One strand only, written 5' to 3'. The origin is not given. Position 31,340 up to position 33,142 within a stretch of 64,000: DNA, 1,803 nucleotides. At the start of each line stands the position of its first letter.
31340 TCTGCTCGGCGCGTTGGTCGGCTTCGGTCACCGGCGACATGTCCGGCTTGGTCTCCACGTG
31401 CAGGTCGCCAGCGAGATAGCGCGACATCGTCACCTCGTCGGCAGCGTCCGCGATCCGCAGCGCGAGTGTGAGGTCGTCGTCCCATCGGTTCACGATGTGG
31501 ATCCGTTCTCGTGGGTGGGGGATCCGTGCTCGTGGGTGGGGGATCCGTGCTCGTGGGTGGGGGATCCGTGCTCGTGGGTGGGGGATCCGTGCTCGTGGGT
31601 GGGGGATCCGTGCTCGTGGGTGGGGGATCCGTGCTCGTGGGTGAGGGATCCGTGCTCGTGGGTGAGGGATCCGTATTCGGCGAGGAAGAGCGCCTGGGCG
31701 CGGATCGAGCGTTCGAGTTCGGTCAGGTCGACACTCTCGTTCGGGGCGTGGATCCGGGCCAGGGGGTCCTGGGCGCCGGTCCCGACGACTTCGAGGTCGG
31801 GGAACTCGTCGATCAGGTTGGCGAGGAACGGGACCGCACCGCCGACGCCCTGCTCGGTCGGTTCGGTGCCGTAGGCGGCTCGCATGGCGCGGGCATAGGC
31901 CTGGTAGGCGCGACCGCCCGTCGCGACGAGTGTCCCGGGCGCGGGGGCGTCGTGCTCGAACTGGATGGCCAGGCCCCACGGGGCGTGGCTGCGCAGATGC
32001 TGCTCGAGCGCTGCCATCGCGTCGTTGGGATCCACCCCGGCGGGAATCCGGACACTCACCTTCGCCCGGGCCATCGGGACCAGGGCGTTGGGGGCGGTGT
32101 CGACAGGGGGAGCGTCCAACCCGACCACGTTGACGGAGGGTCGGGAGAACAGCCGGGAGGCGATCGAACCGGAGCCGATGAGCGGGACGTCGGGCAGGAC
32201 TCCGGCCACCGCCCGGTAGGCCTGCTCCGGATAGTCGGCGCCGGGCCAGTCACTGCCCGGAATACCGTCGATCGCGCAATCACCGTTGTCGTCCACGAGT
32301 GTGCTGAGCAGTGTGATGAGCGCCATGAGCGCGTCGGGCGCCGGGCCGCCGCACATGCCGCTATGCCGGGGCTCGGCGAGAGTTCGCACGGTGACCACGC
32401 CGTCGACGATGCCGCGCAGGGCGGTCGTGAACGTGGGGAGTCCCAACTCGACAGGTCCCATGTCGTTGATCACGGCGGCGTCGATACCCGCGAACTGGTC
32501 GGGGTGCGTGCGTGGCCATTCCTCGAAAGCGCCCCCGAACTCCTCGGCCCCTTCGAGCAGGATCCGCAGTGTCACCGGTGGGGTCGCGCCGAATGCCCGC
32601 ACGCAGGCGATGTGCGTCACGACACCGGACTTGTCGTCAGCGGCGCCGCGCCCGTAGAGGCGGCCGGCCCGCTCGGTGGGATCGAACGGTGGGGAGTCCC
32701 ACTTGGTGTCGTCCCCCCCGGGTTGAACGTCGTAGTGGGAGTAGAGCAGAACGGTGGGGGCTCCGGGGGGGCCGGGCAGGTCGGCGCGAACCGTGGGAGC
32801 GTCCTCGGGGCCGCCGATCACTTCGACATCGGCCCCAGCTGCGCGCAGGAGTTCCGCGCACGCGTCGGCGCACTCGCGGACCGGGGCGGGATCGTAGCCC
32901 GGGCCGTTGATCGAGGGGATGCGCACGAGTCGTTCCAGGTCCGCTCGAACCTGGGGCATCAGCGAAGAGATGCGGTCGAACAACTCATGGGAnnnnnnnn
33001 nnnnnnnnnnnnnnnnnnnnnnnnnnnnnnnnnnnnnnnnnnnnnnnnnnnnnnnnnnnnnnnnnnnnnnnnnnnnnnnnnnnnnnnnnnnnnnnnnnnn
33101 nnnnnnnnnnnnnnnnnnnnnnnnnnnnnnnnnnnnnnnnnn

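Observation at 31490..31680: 21-bp array translated as a His-rich heptad tail on an M20 metallopeptidase, ending in a GTGA overlap with hisN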

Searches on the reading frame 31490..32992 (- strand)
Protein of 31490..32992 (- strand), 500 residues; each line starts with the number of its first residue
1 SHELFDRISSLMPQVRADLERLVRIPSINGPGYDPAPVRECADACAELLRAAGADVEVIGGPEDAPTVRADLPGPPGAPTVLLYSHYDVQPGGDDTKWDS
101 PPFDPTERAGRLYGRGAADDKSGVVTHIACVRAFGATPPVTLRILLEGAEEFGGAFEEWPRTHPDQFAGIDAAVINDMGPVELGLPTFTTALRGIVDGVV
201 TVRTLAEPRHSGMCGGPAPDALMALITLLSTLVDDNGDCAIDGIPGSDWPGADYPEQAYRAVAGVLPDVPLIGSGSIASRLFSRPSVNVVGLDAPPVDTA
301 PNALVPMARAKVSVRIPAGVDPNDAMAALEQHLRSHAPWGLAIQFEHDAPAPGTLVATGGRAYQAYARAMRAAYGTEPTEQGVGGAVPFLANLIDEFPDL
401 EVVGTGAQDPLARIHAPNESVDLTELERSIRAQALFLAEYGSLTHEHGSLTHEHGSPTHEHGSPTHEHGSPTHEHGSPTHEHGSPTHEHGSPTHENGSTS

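Call 4: search_protein_families(library=pfam, proteins=[window:31490-32992:-])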
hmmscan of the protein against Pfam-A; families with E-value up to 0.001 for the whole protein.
window:31490-32992:- (500 aa): 3 families
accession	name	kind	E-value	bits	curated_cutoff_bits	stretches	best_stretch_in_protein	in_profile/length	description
PF01546.33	Peptidase_M20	-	7.6e-26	91.7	24.6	1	82-437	1-204/206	Peptidase family M20/M25/M40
PF07687.19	M20_dimer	-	2.6e-10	40.6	21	1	191-339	2-105/107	Peptidase dimerisation domain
PF04389.22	Peptidase_M28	-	1.9e-05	24.9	21.3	1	70-153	4-69/193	Peptidase family M28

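Call 5: search_protein_families(library=ncbifam, proteins=[window:31490-32992:-])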
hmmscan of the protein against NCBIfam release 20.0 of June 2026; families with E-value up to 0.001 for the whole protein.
window:31490-32992:- (500 aa): 38 families (the best 25 are shown)
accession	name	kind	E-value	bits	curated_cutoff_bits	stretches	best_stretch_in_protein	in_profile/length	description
NF005914.0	PRK07907.1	subfamily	4.5e-149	497.2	300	1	3-442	8-455/456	hypothetical protein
NF006053.0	PRK08201.1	equivalog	2e-56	191.8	441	1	17-440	18-453/458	dipeptidase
NF006579.0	PRK09104.1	subfamily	1.6e-51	175.8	327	1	5-439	10-461/465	hypothetical protein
NF005034.0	PRK06446.1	subfamily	1.2e-27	96.8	369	2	22-243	11-228/436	hypothetical protein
NF006399.0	PRK08651.1-2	equivalog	1.6e-27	96.5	381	1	14-180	5-169/405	succinyl-diaminopimelate desuccinylase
NF005478.0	PRK07079.1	subfamily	3.5e-23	82.3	330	1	44-419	49-433/469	hypothetical protein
TIGR01910.1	DapE-ArgE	subfamily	5.5e-23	81.8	217.6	1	19-230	4-210/373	ArgE/DapE family deacylase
NF009557.0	PRK13009.1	equivalog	1.9e-17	63.5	284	1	77-151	58-135/377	succinyl-diaminopimelate desuccinylase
NF010589.0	PRK13983.1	equivalog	4.1e-16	58.9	333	1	3-156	4-166/409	M20 family metallo-hydrolase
NF006326.0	PRK08554.1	equivalog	7.7e-16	57.9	354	1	19-157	15-150/446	peptidase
NF005913.0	PRK07906.1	subfamily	2.5e-15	56.1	382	1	19-174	21-181/442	hypothetical protein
NF005306.0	PRK06837.1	subfamily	1.7e-14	53.5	376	1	81-134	100-153/427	ArgE/DapE family deacylase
TIGR01246.1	dapE_proteo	equivalog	3.6e-14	52.6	361.8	1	39-134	19-111/370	succinyl-diaminopimelate desuccinylase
NF006596.0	PRK09133.1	subfamily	5.2e-14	51.6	349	1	17-177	42-203/474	hypothetical protein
NF006400.0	PRK08651.1-3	equivalog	9.3e-13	47.7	374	1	16-155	13-162/410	succinyl-diaminopimelate desuccinylase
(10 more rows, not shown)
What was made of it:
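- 31490..33019 (-): M20A-family metallodipeptidase gene (509 aa). The catalytic and dimerisation domains occupy about residues 1-449, and the repeat tail residues 450-509. Pfam PF01546/PF07687 and NCBIfam PRK07907 at 497 bits (calls 4, 5).
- On Peptidase family M20 (M20A, CNDP/DUG1-like dipeptidases): NCBIfam PRK07907 at 497 bits against a cutoff of 300 (call 5).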

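Call 7: find_homologous_proteins(query=window:31490-32992:-, max_evalue=1e-20)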
Query window:31490-32992:- (500 aa): 7453 proteins with E <= 1e-20 among 8000 candidates; the best 120 are listed.
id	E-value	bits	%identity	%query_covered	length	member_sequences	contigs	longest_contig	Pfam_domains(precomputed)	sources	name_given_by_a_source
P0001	0.0e+0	1061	100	94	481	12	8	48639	PF01546.34,PF04389.23,PF07687.20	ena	-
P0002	2.2e-212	724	73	88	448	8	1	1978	PF01546.34,PF07687.20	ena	-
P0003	1.1e-210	719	73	88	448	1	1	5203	PF01546.34,PF07687.20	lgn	-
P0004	1.2e-207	709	71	87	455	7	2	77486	PF01546.34,PF07687.20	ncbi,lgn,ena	-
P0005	1.0e-204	699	72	88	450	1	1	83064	PF01546.34,PF07687.20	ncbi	ncbi:MAG: M20/M25/M40 family metallo-hydrolase [Candidatus Nanopelagicales bacterium]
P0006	4.9e-204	697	72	88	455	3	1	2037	PF01546.34,PF07687.20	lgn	-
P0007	1.5e-203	695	69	91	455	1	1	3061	PF01546.34,PF07687.20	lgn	-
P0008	1.8e-203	695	71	87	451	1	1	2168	PF01546.34,PF07687.20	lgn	-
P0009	5.4e-202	690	72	88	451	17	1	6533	PF01546.34,PF07687.20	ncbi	-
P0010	1.7e-200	685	70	88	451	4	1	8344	PF01546.34,PF07687.20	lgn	-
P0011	5.3e-198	677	70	88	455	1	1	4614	PF01546.34,PF07687.20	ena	-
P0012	2.8e-197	675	70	87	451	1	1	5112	PF01546.34,PF07687.20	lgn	-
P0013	3.2e-197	674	70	87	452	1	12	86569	PF01546.34,PF07687.20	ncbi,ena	-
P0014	2.0e-195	669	69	87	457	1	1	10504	PF01546.34,PF04389.23,PF07687.20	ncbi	-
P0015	9.9e-194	663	68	88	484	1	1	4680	PF01546.34,PF07687.20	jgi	jgi:cysteinylglycine-S-conjugate dipeptidase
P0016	3.5e-193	661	68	89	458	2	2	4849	PF01546.34,PF04389.23,PF07687.20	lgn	-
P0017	5.2e-193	661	69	87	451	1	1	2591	PF01546.34,PF07687.20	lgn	-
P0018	9.7e-193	660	69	88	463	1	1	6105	PF01546.34,PF07687.20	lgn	-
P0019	1.1e-192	659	68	89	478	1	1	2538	PF01546.34,PF07687.20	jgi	jgi:acetylornithine deacetylase/succinyl-diaminopimelate desuccinylase-like protein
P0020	1.8e-192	659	68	88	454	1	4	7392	PF01546.34,PF07687.20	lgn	-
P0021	4.8e-192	657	70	86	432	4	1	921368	PF01546.34,PF04389.23,PF07687.20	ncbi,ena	-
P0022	9.3e-192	656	69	88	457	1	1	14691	PF01546.34,PF07687.20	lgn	-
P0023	2.6e-191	655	68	88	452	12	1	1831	PF01546.34,PF07687.20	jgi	jgi:cysteinylglycine-S-conjugate dipeptidase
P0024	3.2e-191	655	68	88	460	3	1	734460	PF01546.34,PF04389.23,PF07687.20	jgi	jgi:acetylornithine deacetylase/succinyl-diaminopimelate desuccinylase-like protein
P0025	3.2e-191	655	67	88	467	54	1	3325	PF01546.34,PF04389.23,PF07687.20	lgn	-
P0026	3.9e-191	654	68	87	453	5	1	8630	PF01546.34,PF07687.20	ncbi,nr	ncbi:MAG: M20/M25/M40 family metallo-hydrolase [Candidatus Nanopelagicales bacterium]|nr:M20/M25/M40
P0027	1.2e-190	653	68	87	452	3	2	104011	PF01546.34,PF07687.20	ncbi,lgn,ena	-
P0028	2.7e-190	652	67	89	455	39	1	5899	PF01546.34,PF07687.20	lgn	-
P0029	4.6e-190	651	67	88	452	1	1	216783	PF01546.34,PF04389.23,PF07687.20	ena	-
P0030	6.2e-190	650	69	85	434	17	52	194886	PF01546.34,PF04389.23,PF07687.20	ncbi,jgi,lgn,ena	-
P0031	7.5e-190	650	67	88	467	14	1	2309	PF01546.34,PF07687.20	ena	-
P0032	8.5e-190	650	68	86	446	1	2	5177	PF01546.34,PF07687.20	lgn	-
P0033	1.3e-189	649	68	87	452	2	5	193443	PF01546.34,PF04389.23,PF07687.20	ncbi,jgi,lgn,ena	-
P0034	1.5e-189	649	68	88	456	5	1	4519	PF01546.34,PF04389.23,PF07687.20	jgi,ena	jgi:acetylornithine deacetylase/succinyl-diaminopimelate desuccinylase-like protein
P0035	1.2e-188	646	67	88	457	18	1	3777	PF01546.34,PF07687.20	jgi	jgi:acetylornithine deacetylase/succinyl-diaminopimelate desuccinylase-like protein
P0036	1.5e-188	646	68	88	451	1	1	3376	PF01546.34,PF07687.20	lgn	-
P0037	3.3e-188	645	67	88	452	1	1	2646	PF01546.34,PF07687.20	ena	-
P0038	6.5e-188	644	67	88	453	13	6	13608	PF01546.34,PF07687.20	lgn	-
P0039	1.2e-187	643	67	88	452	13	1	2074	PF01546.34,PF07687.20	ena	-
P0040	1.8e-187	642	67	88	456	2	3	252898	PF01546.34,PF04389.23,PF07687.20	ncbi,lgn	ncbi:MAG: M20/M25/M40 family metallo-hydrolase [Candidatus Nanopelagicales bacterium]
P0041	2.5e-187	642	67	88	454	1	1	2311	PF01546.34,PF04389.23,PF07687.20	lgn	-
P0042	5.7e-187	641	67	88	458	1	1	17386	PF01546.34,PF07687.20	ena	-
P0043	5.7e-187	641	66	87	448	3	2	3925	PF01546.34,PF07687.20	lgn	-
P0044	2.2e-186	639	65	88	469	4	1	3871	PF01546.34,PF07687.20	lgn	-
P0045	2.5e-186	638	68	87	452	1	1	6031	PF01546.34,PF07687.20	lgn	-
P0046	3.3e-186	638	67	86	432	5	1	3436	PF01546.34,PF04389.23,PF07687.20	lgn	-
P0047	4.3e-186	638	67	88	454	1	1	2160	PF01546.34,PF07687.20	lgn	-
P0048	5.4e-186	637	67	88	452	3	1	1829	PF01546.34,PF07687.20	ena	-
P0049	5.7e-186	637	64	88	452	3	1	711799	PF01546.34,PF07687.20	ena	-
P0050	6.5e-186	637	68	87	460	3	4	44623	PF01546.34,PF04389.23,PF07687.20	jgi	jgi:acetylornithine deacetylase/succinyl-diaminopimelate desuccinylase-like protein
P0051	1.1e-185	636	67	88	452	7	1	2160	PF01546.34,PF07687.20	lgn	-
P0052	1.3e-185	636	66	87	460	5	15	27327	PF01546.34,PF07687.20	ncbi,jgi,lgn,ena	-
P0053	1.3e-185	636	67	88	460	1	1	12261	PF01546.34,PF04389.23,PF07687.20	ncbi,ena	-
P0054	3.8e-185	635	66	88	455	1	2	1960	PF01546.34,PF04389.23,PF07687.20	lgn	-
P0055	5.1e-185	634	66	88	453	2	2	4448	PF01546.34,PF07687.20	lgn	-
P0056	8.0e-185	634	67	87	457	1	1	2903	PF01546.34,PF07687.20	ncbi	-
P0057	1.1e-184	633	67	88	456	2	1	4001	PF01546.34,PF07687.20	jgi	jgi:acetylornithine deacetylase/succinyl-diaminopimelate desuccinylase-like protein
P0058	3.1e-184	632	65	88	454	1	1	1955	PF01546.34,PF07687.20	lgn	-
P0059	6.3e-184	631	66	87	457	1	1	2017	PF01546.34,PF07687.20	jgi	-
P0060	2.2e-183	629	64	89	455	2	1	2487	PF01546.34,PF04389.23,PF07687.20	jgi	jgi:acetylornithine deacetylase/succinyl-diaminopimelate desuccinylase-like protein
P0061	3.0e-183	628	65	88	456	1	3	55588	PF01546.34,PF07687.20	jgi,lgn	jgi:acetylornithine deacetylase/succinyl-diaminopimelate desuccinylase-like protein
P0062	7.7e-183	627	66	86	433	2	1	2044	PF01546.34,PF04389.23,PF07687.20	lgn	-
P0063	1.5e-182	626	67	87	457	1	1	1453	PF01546.34,PF07687.20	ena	-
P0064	6.5e-182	624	66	87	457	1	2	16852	PF01546.34,PF04389.23,PF07687.20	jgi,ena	-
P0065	1.0e-181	623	66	87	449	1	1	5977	PF01546.34,PF04389.23,PF07687.20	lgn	-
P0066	2.6e-181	622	67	86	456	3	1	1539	PF01546.34,PF07687.20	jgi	jgi:acetylornithine deacetylase/succinyl-diaminopimelate desuccinylase-like protein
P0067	4.0e-181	621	66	87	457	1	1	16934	PF01546.34,PF07687.20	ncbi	-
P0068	4.5e-181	621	66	87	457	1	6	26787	PF01546.34,PF07687.20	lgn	-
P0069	1.3e-180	620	67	87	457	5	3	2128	PF01546.34,PF04389.23,PF07687.20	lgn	-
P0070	1.5e-180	619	66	87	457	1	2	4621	PF01546.34,PF07687.20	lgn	-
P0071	1.2e-179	616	65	88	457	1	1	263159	PF01546.34,PF07687.20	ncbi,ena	-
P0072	2.4e-178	612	65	85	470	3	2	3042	PF01546.34,PF04389.23,PF07687.20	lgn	-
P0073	1.5e-177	610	65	88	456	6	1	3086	PF01546.34,PF07687.20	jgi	jgi:acetylornithine deacetylase/succinyl-diaminopimelate desuccinylase-like protein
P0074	5.3e-177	608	67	88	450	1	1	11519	PF01546.34,PF07687.20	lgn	-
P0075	6.9e-177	607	65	86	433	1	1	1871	PF01546.34,PF07687.20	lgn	-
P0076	7.3e-174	597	63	88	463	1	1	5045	PF01546.34,PF07687.20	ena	-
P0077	1.1e-172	594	64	87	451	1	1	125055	PF01546.34,PF04389.23,PF07687.20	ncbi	ncbi:MAG: M20/M25/M40 family metallo-hydrolase [Candidatus Nanopelagicales bacterium]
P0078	1.5e-169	583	62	88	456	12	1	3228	PF01546.34,PF04389.23,PF07687.20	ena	-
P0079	2.4e-169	582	63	87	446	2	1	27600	PF01546.34,PF07687.20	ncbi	-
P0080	2.0e-167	576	58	88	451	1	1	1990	PF01546.34,PF07687.20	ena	-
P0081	1.4e-165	570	58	89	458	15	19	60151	PF01546.34,PF07687.20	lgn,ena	-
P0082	2.3e-165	569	60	88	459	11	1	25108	PF01546.34,PF07687.20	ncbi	-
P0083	1.5e-164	567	59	88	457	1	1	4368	PF01546.34,PF04389.23,PF07687.20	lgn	-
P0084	2.8e-161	556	60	88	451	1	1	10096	PF01546.34,PF04389.23,PF07687.20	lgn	-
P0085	1.3e-160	554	69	73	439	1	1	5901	PF01546.34,PF07687.20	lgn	-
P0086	1.3e-159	550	68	73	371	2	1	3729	PF01546.34,PF07687.20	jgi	-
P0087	5.3e-158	545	70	72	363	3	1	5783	PF01546.34,PF07687.20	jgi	jgi:acetylornithine deacetylase/succinyl-diaminopimelate desuccinylase-like protein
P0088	1.4e-154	534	57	88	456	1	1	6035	PF01546.34,PF04389.23,PF07687.20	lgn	-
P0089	4.8e-148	512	69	68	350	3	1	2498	PF01546.34,PF07687.20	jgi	jgi:acetylornithine deacetylase/succinyl-diaminopimelate desuccinylase-like protein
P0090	1.8e-147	510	56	88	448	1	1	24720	PF01546.34,PF07687.20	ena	-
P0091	8.4e-146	505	57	87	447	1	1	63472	PF01546.34,PF07687.20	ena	-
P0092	1.3e-145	504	55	88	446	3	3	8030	PF01546.34,PF07687.20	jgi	jgi:acetylornithine deacetylase/succinyl-diaminopimelate desuccinylase-like protein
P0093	1.6e-145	504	57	86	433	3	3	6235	PF01546.34,PF07687.20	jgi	jgi:acetylornithine deacetylase/succinyl-diaminopimelate desuccinylase-like protein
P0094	2.2e-145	503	56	88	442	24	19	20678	PF01546.34,PF07687.20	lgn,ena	-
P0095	2.3e-145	503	57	88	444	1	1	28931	PF01546.34,PF07687.20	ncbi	-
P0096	4.7e-145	502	56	88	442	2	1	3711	PF01546.34,PF07687.20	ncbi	-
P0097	8.1e-145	502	55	88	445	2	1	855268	PF01546.34,PF07687.20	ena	-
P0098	1.7e-144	501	55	86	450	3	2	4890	PF01546.34,PF07687.20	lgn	-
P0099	4.6e-144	499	55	88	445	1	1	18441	PF01546.34,PF07687.20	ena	-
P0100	5.2e-144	499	55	88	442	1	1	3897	PF01546.34,PF07687.20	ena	-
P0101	5.3e-144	499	57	86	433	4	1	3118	PF01546.34,PF04389.23,PF07687.20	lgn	-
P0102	5.9e-144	499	55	87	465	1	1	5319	PF01546.34,PF07687.20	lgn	-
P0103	9.3e-144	498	56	88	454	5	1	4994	PF01546.34,PF07687.20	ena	-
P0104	1.3e-143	498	55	88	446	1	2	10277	PF01546.34,PF07687.20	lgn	-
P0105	1.5e-143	497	55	88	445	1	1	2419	PF01546.34,PF07687.20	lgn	-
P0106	9.2e-143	495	55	87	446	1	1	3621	PF01546.34,PF07687.20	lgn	-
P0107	1.4e-142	494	57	86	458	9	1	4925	PF01546.34,PF04389.23,PF07687.20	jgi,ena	-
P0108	2.2e-142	494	55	88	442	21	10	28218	PF01546.34,PF07687.20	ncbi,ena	-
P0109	2.5e-142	493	55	87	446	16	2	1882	PF01546.34,PF07687.20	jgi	jgi:acetylornithine deacetylase/succinyl-diaminopimelate desuccinylase-like protein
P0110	3.1e-142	493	56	87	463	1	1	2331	PF01546.34,PF07687.20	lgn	-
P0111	4.0e-142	493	54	88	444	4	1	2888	PF01546.34,PF04389.23,PF07687.20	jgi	jgi:acetylornithine deacetylase/succinyl-diaminopimelate desuccinylase-like protein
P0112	5.7e-142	492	54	88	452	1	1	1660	PF01546.34,PF07687.20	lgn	-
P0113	6.1e-142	492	55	88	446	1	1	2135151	PF01546.34,PF07687.20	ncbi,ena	-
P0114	6.2e-142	492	56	86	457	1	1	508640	PF01546.34,PF07687.20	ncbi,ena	-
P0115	1.8e-141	490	54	86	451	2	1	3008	PF01546.34,PF07687.20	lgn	-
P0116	1.9e-141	490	55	87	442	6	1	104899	PF01546.34,PF07687.20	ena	-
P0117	2.1e-141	490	55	87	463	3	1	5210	PF01546.34,PF07687.20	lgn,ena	-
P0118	4.9e-141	489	55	88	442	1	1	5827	PF01546.34,PF07687.20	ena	-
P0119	9.0e-141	488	55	86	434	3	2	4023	PF01546.34,PF07687.20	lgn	-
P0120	1.0e-140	488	56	87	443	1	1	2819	PF01546.34,PF07687.20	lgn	-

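Call 10: list_cluster_members(proteins=[P0001, window:31490-32992:-])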
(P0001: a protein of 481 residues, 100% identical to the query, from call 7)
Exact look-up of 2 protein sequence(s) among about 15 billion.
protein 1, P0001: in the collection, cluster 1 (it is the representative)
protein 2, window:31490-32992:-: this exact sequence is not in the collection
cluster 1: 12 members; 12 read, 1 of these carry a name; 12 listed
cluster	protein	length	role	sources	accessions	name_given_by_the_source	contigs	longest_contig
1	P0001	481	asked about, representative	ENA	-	-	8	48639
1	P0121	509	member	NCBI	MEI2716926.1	MAG: M20/M25/M40 family metallo-hydrolase [Candidatus Nanopelagicales bacterium]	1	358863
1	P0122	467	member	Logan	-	-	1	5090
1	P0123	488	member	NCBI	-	-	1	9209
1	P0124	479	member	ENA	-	-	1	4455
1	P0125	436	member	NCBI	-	-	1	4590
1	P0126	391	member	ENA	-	-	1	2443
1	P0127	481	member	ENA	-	-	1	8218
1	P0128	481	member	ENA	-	-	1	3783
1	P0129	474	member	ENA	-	-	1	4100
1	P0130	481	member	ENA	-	-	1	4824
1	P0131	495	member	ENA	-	-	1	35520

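Call 13: find_encoding_contigs(protein=P0121, flank=3000, max_places=3)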
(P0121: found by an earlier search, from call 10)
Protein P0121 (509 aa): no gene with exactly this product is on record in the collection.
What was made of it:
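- Tried and rejected: Exact look-up of the window's own protein for its contig (call 13): not on record, so the sequencing technology of the source MAG could not be read directly.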
